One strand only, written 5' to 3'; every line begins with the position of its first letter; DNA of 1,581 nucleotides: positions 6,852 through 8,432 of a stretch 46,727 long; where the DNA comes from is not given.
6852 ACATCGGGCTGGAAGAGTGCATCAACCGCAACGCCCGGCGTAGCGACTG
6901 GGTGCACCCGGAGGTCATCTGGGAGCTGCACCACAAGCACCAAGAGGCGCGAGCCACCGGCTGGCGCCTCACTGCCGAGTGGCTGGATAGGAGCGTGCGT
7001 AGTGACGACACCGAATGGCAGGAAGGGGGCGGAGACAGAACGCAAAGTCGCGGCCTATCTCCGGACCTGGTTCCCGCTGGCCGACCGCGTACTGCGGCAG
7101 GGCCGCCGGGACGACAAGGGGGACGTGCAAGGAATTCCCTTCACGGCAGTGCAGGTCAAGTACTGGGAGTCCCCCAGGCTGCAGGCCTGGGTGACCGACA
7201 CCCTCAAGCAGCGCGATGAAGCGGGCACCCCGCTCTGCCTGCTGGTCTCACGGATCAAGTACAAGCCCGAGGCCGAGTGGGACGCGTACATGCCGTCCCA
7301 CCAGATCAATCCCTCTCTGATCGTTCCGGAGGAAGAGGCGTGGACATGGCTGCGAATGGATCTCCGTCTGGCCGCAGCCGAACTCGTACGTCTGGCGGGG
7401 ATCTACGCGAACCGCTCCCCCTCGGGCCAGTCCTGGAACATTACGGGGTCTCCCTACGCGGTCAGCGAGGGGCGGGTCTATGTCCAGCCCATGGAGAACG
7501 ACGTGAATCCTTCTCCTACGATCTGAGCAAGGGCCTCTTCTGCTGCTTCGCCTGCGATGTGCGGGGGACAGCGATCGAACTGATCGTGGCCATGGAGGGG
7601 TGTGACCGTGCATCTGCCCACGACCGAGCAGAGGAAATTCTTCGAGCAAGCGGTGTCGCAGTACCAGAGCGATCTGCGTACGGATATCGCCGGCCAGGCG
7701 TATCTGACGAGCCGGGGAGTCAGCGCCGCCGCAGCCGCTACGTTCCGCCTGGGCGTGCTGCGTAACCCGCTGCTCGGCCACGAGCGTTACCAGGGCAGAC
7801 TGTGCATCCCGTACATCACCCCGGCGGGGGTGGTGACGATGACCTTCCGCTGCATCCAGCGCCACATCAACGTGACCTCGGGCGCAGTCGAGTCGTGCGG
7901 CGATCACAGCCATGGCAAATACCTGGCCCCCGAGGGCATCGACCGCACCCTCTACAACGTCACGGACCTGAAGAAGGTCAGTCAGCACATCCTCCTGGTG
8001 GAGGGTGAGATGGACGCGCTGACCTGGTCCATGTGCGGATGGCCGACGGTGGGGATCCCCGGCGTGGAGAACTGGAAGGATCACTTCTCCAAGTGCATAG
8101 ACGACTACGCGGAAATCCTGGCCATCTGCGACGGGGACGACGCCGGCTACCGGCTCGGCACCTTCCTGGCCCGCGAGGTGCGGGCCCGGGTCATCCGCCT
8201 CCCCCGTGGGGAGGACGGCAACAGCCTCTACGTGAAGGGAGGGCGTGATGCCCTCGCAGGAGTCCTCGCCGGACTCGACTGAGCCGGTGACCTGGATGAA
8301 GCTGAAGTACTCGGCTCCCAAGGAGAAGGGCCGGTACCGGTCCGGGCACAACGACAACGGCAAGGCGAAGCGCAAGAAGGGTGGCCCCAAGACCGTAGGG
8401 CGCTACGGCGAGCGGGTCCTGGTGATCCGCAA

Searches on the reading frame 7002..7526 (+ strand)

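Call 70: search_protein_families(library=phrogs, proteins=[window:7002-7526:+], max_evalue=0.001)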
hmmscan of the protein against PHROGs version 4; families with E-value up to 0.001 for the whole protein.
window:7002-7526:+ (174 aa): 1 family
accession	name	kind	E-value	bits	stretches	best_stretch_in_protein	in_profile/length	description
phrog_244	-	DNA, RNA and nucleotide metabolism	2.8e-12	48.3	1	1-100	4-104/186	RusA-like Holliday junction resolvase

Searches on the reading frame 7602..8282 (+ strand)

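Call 70: search_protein_families(library=phrogs, proteins=[window:7602-8282:+], max_evalue=0.001)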
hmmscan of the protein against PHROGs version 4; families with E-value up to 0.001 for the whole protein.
window:7602-8282:+ (226 aa): 4 families
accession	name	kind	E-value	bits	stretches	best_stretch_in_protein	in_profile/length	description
phrog_849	-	DNA, RNA and nucleotide metabolism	3.7e-43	149.1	1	8-222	128-340/435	DNA primase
phrog_47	-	DNA, RNA and nucleotide metabolism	1.9e-14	54.2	1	32-218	151-330/947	DNA primase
phrog_6444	-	DNA, RNA and nucleotide metabolism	5e-10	39.8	1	115-222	244-363/577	DNA primase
phrog_239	-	DNA, RNA and nucleotide metabolism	1.1e-07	32.2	1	29-218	112-304/801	DNA primase/helicase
